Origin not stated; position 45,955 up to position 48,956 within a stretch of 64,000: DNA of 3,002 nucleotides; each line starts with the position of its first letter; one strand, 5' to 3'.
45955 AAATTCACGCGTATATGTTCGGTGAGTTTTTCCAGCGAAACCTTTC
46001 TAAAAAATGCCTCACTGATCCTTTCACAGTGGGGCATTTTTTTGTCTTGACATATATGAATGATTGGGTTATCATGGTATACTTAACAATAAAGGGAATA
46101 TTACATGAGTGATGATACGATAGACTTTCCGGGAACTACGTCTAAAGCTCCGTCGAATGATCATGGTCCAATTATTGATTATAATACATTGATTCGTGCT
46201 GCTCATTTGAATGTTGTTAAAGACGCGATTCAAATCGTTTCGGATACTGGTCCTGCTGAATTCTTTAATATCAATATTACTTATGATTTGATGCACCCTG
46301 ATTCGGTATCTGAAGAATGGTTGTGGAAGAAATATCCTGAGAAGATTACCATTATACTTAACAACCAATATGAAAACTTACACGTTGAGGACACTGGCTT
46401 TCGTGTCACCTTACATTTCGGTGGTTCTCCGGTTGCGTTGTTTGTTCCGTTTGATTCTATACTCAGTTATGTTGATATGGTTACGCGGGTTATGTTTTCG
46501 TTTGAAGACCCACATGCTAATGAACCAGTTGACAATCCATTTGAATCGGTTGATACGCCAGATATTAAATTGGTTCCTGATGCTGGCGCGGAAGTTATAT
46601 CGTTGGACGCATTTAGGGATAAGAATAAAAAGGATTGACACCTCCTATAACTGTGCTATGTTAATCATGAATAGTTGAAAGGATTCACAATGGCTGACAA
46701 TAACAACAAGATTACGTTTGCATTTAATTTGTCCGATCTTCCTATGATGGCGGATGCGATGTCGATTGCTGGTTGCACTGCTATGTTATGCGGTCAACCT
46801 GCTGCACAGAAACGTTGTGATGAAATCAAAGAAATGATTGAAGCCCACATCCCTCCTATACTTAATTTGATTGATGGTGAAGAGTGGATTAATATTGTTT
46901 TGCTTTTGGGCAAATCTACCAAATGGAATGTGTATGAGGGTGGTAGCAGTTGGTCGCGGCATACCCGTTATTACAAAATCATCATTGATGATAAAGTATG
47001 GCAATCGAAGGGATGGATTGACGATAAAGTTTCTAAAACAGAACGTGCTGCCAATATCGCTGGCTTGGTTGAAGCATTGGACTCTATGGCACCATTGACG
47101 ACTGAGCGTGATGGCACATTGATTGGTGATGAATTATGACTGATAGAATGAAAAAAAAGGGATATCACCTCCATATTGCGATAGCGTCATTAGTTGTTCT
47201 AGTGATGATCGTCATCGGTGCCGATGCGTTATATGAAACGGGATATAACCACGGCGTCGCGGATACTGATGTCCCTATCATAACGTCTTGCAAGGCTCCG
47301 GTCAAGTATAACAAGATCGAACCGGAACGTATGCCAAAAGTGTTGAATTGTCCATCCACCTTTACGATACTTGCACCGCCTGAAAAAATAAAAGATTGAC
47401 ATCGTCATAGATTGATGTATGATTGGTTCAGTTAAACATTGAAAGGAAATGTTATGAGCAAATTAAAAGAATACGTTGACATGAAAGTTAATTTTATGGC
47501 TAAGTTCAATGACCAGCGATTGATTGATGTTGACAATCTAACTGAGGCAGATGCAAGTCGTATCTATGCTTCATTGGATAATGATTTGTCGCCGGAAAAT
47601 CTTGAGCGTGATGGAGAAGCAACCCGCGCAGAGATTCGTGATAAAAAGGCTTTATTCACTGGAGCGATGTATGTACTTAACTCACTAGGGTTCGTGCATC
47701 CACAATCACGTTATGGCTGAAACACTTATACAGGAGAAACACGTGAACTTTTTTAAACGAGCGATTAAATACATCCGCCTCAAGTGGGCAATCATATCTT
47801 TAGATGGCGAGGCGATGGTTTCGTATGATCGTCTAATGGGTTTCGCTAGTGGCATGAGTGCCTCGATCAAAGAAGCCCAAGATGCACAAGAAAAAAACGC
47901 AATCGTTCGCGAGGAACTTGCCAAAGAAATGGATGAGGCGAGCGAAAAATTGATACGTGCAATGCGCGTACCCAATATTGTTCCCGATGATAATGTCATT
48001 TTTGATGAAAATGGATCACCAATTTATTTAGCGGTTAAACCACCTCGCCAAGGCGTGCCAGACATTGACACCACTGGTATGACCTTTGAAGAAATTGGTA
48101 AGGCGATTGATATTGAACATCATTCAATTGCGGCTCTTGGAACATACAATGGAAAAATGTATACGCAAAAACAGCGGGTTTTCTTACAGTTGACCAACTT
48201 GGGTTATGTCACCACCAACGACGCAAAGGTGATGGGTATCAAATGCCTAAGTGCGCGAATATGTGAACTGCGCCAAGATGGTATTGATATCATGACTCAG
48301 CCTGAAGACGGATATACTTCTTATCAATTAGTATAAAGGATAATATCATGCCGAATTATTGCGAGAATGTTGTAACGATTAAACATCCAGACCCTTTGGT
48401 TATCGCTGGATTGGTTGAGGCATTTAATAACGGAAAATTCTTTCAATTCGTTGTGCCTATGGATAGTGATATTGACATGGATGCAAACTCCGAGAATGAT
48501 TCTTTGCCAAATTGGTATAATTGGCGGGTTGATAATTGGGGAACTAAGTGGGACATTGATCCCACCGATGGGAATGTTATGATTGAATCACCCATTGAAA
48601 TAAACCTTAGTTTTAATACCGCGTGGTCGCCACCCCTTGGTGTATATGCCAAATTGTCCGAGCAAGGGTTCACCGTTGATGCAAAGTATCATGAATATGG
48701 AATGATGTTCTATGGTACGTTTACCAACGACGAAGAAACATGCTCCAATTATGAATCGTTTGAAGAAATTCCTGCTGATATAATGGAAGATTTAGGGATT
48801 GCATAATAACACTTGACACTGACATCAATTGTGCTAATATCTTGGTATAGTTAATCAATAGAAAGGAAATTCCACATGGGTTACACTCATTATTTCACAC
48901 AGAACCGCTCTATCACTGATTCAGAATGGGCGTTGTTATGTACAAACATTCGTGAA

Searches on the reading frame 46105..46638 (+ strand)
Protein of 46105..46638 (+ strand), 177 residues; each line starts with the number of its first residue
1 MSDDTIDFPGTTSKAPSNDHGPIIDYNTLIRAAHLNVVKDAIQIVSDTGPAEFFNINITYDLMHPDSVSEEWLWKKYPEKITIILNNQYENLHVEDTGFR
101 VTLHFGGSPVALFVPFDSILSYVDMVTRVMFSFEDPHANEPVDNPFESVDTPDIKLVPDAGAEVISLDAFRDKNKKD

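Call 23: search_protein_families(library=pfam, proteins=[window:46105-46638:+], max_evalue=0.01)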
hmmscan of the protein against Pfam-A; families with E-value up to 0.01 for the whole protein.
window:46105-46638:+ (177 aa): 1 family
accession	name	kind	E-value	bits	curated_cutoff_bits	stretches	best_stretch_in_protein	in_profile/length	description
PF04386.18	SspB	-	1.9e-17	64.1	27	1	36-145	9-118/156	Stringent starvation protein B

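Call 25: find_homologous_proteins(query=window:46105-46638:+)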
Query window:46105-46638:+ (177 aa): 1 proteins with E <= 0.001 among 53 candidates.
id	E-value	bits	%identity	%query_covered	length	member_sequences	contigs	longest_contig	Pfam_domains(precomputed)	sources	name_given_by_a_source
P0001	1.8e-114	398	100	100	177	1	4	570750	PF04386.19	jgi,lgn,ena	-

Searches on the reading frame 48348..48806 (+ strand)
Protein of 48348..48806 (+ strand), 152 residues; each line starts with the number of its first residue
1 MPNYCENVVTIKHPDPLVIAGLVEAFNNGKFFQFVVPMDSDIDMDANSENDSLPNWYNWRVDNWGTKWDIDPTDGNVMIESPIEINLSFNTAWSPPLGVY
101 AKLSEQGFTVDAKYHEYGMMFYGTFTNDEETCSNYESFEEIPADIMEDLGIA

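Call 23: search_protein_families(library=pfam, proteins=[window:48348-48806:+], max_evalue=0.01)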
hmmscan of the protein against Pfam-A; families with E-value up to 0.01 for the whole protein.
window:48348-48806:+ (152 aa): 1 family
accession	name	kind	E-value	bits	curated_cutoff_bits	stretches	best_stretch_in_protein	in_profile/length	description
PF18406.6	DUF1281_C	-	8.9e-06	26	22.8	1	84-140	13-71/88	Ferredoxin-like domain in Api92-like protein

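Call 57: find_homologous_proteins(query=window:48348-48806:+, max_evalue=0.00001)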
Query window:48348-48806:+ (152 aa): 140 proteins with E <= 0.00001 among 179 candidates; the best 120 are listed.
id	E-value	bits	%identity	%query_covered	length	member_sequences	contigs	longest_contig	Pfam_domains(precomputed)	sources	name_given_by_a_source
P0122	2.1e-101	354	100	100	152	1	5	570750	PF18406.7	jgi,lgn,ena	-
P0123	1.7e-29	121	42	99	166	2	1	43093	PF18406.7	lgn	-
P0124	1.5e-27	114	42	98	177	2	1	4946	PF18406.7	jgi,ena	-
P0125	1.6e-27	114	40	99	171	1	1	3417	-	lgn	-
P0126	1.5e-26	111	39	89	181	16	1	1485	-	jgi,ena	-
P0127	2.8e-26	110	40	99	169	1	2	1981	-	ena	-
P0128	2.8e-26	110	42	100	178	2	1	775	PF18406.7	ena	-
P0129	3.9e-26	110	44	92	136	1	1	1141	PF18406.7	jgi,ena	jgi:hypothetical protein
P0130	1.1e-25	108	36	94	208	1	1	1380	-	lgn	-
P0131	2.1e-25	107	42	100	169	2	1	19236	-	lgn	-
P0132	2.4e-24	104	41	99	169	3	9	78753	-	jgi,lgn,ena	jgi:hypothetical protein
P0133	4.6e-24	103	37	99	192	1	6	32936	-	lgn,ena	-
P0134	8.5e-24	102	37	99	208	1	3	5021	-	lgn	-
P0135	9.3e-24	102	36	100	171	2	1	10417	-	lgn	-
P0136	4.0e-23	100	40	92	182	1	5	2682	-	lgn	-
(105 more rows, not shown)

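Call 58: find_encoding_contigs(protein=P0123, flank=10000, max_places=2)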
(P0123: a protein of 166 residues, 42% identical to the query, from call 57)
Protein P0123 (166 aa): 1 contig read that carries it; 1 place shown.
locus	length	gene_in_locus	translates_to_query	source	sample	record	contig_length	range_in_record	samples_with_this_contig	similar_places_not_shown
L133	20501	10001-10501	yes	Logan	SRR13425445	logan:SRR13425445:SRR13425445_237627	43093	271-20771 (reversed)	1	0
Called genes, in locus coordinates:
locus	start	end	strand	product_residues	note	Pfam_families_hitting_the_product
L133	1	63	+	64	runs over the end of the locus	-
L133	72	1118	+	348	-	PF01564:Spermine_synth, PF13847:Methyltransf_31 (weak)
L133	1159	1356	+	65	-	-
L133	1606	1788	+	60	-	-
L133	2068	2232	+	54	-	-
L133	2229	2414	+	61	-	-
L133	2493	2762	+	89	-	-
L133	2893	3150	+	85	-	-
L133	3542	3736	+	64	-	-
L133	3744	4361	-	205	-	-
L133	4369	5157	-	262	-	-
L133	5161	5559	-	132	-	-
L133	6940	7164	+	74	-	-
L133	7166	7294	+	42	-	-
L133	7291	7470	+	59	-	-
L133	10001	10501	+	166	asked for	PF18406:DUF1281_C (weak)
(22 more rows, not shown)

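Call 59: find_encoding_contigs(protein=P0132, flank=10000, max_places=2)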
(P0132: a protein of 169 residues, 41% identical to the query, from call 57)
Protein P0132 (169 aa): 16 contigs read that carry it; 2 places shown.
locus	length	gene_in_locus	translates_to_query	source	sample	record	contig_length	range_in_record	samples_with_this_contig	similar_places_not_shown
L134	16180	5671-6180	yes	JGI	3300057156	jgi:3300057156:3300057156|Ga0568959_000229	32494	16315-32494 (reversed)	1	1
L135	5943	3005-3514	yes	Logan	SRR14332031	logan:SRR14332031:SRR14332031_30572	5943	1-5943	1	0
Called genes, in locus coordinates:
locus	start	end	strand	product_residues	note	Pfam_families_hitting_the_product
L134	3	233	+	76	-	?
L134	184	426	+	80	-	-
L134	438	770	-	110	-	-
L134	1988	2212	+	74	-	-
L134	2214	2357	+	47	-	-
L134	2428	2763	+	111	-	PF25735:Phage_L5_gp82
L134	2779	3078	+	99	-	-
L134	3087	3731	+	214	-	PF17338:GP88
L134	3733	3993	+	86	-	PF10902:WYL_2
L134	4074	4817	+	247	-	PF06067:DUF932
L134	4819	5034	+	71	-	-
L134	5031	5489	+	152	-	-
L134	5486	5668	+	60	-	-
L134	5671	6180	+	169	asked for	-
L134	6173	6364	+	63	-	-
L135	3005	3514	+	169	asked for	-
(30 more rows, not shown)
